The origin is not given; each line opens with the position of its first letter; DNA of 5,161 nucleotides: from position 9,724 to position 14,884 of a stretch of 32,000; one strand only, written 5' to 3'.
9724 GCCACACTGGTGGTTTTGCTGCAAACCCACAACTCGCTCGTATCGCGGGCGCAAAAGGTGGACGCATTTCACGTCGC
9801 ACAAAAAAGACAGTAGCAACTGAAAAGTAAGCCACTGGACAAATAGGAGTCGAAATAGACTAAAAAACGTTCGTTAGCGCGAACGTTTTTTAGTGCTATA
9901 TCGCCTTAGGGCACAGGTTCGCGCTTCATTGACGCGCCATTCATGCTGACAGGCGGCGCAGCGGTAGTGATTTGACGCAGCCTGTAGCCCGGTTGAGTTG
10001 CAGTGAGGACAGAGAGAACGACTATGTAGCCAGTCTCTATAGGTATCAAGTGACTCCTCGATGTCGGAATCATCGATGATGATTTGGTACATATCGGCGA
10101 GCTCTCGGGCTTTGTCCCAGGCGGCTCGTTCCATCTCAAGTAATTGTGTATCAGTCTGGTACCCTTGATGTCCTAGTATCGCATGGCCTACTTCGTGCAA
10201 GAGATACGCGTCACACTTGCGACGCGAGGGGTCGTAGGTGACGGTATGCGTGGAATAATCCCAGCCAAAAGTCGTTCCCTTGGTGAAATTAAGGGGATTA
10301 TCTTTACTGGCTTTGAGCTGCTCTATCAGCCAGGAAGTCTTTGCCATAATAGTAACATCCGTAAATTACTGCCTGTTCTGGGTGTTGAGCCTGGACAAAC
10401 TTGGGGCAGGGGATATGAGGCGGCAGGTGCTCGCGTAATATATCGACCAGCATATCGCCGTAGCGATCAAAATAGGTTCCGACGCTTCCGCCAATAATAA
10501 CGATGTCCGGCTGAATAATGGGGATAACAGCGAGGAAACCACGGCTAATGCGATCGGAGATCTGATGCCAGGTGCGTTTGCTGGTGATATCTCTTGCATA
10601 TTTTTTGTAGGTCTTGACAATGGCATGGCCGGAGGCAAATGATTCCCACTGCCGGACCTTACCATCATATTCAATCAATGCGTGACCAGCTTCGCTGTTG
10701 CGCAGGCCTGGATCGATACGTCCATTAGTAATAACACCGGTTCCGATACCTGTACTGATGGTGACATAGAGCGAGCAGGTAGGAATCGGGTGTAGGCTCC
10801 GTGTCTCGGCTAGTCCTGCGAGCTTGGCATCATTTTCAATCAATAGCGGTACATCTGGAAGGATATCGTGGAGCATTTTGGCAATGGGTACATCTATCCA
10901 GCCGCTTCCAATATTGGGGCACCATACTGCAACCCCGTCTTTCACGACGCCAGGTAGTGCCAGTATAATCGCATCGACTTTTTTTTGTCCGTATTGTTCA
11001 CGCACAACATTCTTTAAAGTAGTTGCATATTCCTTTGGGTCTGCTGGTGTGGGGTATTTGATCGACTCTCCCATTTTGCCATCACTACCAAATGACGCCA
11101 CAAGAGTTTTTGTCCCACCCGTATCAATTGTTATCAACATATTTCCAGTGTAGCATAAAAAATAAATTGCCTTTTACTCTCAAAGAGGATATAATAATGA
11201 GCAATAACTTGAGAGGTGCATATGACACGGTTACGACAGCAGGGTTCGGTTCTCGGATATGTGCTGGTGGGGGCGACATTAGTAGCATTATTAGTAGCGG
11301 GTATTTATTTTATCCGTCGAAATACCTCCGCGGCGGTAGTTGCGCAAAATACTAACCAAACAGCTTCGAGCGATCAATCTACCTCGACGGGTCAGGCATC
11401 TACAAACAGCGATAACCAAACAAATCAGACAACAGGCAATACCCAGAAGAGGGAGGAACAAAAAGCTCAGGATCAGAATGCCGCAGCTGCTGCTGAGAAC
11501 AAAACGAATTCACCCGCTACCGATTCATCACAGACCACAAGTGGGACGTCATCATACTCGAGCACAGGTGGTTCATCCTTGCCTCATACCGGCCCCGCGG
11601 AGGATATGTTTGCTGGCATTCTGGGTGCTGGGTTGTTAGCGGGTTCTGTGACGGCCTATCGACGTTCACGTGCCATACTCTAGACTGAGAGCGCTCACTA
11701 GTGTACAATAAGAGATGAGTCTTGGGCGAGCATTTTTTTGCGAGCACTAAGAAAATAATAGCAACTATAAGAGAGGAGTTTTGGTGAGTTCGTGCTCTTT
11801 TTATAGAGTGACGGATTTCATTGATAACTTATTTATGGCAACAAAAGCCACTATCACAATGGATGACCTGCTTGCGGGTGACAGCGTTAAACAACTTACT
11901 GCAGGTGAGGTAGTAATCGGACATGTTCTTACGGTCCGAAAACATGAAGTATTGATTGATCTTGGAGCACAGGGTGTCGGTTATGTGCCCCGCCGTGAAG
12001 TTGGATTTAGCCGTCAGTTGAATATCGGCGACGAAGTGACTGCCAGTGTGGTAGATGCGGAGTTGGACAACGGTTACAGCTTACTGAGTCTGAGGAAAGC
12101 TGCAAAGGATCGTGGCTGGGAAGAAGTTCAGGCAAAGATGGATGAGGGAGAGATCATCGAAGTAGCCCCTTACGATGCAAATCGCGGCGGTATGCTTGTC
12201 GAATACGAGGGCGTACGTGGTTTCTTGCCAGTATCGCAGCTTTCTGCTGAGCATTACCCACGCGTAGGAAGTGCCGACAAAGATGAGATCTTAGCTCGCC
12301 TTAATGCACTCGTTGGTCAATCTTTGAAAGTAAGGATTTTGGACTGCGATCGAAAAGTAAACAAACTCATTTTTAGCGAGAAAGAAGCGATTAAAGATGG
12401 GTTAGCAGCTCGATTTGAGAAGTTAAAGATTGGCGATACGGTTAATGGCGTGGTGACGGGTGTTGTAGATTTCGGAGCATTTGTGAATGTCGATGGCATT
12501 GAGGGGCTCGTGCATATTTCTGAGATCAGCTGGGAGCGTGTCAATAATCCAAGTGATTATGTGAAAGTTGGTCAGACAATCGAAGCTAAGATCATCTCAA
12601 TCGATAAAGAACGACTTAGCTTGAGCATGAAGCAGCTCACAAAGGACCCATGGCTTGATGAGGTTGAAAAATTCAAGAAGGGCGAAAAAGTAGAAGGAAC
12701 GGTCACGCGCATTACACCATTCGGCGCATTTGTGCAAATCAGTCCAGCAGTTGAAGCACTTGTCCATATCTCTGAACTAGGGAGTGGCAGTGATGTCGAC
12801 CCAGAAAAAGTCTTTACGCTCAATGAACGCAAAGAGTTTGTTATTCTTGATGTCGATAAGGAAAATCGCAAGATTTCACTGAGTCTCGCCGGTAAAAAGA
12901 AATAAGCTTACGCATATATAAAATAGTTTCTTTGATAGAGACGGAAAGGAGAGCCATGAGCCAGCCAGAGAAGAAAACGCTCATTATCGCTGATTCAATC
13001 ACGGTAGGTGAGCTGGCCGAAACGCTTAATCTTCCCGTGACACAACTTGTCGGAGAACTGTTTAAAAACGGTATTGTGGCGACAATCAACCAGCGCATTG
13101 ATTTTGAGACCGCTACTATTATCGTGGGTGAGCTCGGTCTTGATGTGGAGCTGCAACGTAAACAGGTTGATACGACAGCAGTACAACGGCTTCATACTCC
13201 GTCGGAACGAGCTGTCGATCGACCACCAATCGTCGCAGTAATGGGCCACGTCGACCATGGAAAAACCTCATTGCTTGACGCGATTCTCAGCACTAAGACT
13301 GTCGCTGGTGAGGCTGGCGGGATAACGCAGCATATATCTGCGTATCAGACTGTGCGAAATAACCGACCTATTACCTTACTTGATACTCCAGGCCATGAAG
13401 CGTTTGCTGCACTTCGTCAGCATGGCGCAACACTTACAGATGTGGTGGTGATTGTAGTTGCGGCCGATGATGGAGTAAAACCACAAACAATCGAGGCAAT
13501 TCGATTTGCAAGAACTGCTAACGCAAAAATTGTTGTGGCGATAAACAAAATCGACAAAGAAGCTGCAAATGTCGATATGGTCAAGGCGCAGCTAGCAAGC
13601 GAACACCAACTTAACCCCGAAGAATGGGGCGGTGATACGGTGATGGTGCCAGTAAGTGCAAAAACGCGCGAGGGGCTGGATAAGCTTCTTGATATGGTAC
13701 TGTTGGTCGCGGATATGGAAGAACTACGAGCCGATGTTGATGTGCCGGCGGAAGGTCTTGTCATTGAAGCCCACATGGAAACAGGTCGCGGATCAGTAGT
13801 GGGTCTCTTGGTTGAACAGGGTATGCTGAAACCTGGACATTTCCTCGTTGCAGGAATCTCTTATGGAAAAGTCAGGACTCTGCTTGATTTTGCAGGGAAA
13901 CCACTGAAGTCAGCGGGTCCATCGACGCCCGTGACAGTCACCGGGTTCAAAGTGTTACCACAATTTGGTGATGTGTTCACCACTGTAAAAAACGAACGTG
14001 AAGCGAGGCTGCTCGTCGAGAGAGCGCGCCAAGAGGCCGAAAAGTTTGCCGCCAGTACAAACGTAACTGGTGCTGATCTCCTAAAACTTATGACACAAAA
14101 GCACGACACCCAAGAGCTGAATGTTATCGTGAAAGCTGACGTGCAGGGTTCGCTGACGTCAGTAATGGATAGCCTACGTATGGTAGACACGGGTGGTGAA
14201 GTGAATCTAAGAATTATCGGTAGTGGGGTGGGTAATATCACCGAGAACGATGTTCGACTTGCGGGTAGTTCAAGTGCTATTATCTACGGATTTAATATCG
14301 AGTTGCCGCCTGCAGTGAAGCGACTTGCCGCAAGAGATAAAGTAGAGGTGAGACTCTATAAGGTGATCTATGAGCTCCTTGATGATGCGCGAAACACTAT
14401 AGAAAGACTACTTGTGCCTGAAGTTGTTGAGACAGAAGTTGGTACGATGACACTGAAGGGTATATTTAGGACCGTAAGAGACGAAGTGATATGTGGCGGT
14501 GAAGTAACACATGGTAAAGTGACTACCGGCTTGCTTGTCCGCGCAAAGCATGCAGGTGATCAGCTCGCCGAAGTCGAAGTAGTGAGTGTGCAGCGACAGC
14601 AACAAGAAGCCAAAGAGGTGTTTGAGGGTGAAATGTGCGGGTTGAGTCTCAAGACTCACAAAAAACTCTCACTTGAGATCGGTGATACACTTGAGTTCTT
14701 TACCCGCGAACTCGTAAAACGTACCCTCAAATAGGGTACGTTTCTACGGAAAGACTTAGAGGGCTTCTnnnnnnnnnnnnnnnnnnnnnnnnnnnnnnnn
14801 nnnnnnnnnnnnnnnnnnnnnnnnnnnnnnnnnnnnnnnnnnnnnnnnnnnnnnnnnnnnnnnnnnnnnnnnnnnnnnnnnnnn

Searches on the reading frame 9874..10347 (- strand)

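Call 93: search_protein_families(library=pfam, proteins=[window:9874-10347:-], max_evalue=0.01)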
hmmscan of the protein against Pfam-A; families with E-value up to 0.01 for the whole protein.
window:9874-10347:- (157 aa): 2 families
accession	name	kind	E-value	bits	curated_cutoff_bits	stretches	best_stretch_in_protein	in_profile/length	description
PF06114.19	Peptidase_M78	-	0.0031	17.7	22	1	49-109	46-105/123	IrrE N-terminal-like domain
PF12760.12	Zn_ribbon_IS1595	-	0.0036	17.7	25.4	1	108-135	17-45/46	Transposase zinc-ribbon domain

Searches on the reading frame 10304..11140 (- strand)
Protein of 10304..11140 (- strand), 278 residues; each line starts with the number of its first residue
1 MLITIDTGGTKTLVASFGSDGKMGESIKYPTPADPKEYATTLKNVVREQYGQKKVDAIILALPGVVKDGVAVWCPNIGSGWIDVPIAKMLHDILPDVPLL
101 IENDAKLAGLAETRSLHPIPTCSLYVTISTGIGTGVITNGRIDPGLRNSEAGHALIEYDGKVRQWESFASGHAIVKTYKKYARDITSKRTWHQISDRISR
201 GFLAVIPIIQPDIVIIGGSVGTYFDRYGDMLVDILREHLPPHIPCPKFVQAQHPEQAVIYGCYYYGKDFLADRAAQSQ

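Call 93: search_protein_families(library=pfam, proteins=[window:10304-11140:-], max_evalue=0.01)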
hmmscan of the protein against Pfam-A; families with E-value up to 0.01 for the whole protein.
window:10304-11140:- (278 aa): 1 family
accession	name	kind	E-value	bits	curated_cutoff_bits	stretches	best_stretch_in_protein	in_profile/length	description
PF00480.26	ROK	-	1.2e-28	100.9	22.9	1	3-263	2-288/294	ROK family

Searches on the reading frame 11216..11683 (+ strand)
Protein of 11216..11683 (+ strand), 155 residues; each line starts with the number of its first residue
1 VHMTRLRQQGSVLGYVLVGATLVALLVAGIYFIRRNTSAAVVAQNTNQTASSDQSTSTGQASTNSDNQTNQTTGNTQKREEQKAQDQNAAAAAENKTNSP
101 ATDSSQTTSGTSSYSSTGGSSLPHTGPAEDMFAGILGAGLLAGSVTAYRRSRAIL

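Call 7: search_protein_families(library=pfam, proteins=[window:11216-11683:+], max_evalue=0.01)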
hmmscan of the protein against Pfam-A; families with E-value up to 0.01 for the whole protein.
window:11216-11683:+ (155 aa): 1 family
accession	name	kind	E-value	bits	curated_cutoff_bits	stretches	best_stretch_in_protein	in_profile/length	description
PF22251.1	PFF1_TM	-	0.00074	19.5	32.3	1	15-114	98-199/300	Vacuolar membrane protease, transmembrane domain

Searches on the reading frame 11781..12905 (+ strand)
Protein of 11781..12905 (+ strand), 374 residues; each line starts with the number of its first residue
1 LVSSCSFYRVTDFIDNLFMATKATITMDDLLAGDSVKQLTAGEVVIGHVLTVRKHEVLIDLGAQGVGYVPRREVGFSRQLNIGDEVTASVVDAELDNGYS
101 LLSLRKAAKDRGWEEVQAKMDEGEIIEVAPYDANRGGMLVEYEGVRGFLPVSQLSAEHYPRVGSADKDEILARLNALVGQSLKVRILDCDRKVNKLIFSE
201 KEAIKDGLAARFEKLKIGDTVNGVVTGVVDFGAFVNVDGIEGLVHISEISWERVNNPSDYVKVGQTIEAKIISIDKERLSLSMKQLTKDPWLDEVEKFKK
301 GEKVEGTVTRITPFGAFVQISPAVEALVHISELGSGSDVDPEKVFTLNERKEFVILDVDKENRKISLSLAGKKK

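Call 7: search_protein_families(library=pfam, proteins=[window:11781-12905:+], max_evalue=0.01)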
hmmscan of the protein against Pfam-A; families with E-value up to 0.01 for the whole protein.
window:11781-12905:+ (374 aa): 4 families
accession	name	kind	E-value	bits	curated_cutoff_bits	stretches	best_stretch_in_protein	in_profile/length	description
PF00575.29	S1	-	2.2e-59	198.2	22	4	214-284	1-74/74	S1 RNA binding domain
PF23459.1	S1_RRP5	-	6.6e-17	62.3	27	2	299-369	2-72/72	RRP5 S1 domain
PF21710.3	Spt6_S1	-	4.7e-09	36.9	27.5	1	239-283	39-84/91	Spt6, S1/OB domain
PF13509.12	S1_2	-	5.5e-07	30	21.8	0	301-337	2-38/61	S1 domain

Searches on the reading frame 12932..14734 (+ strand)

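Call 7: search_protein_families(library=pfam, proteins=[window:12932-14734:+], max_evalue=0.01)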
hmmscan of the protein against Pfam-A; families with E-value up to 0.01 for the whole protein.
window:12932-14734:+ (600 aa): 15 families
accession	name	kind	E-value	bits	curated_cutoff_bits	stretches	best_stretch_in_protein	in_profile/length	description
PF00009.33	GTP_EFTU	-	5.2e-35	121.2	26.5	1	100-257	5-183/188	Elongation factor Tu GTP binding domain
PF11987.13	IF-2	-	8.3e-32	110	27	1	374-486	6-116/117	Translation-initiation factor 2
PF22042.2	EF-G_D2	-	4.5e-18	65.6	27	1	272-351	1-83/84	Elongation factor G domain 2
PF01926.29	MMR_HSR1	-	1.3e-12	48.2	21.9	1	101-206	2-113/113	50S ribosome-binding GTPase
PF04760.21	IF2_N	-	2.8e-12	46.6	25.3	1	22-70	3-52/53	Translation initiation factor IF-2, N-terminal region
PF14578.12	GTP_EFTU_D4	-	6.4e-06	26.4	23.8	1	507-576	7-73/86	Elongation factor Tu domain 4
PF10662.15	PduV-EutP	-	7.3e-05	23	21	1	101-254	4-139/143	Ethanolamine utilisation - propanediol utilisation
PF02421.24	FeoB_N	-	8.7e-05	22.5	27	1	101-254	3-154/156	Ferrous iron transport protein B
PF00071.28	Ras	-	0.00016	21.7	21.6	1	102-256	3-156/162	Ras family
PF09439.16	SRPRB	-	0.00022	21.1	25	1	99-188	4-90/178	Signal recognition particle receptor beta subunit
PF03144.31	GTP_EFTU_D2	-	0.00025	21.8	30.3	1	520-587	3-72/73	Elongation factor Tu domain 2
PF00350.29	Dynamin_N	-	0.00028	21.4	27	0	101-136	1-36/168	Dynamin family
PF08477.19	Roc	-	0.00059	20.5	27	1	101-208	2-119/119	Ras of Complex, Roc, domain of DAPkinase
PF00025.27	Arf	-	0.0014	18.6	22.3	1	104-255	20-169/174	ADP-ribosylation factor family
PF03193.22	RsgA_GTPase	-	0.008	16.5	30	0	168-254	22-102/174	RsgA GTPase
